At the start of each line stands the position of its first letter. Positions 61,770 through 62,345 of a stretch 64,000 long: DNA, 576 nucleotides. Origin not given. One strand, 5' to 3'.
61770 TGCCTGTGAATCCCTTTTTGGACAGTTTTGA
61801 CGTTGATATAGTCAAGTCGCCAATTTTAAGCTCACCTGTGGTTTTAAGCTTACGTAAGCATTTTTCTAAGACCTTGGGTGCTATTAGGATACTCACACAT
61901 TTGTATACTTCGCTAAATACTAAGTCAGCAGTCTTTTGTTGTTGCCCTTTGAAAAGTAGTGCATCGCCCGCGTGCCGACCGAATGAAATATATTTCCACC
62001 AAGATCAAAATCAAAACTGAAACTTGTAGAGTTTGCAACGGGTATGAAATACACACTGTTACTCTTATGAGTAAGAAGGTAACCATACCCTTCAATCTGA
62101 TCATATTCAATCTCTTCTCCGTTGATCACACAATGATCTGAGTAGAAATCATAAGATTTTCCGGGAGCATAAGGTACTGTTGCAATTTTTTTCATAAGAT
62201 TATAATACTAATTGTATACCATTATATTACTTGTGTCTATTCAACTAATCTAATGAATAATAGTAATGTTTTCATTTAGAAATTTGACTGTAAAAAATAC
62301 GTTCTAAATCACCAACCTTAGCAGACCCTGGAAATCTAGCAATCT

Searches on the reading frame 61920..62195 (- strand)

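Call 38: search_protein_families(library=phrogs, proteins=[window:61920-62195:-], max_evalue=0.1)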
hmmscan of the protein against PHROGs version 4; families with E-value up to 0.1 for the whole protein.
window:61920-62195:- (91 aa): 0 families

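Call 86: search_protein_families(library=padloc, proteins=[window:61920-62195:-], max_evalue=0.1)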
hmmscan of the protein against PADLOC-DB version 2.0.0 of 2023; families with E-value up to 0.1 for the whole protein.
window:61920-62195:- (91 aa): 1 family
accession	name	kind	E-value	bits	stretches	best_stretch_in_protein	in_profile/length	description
PDLC03731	oMTase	-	0.017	12.3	1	24-64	145-185/326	orphan methyltransferase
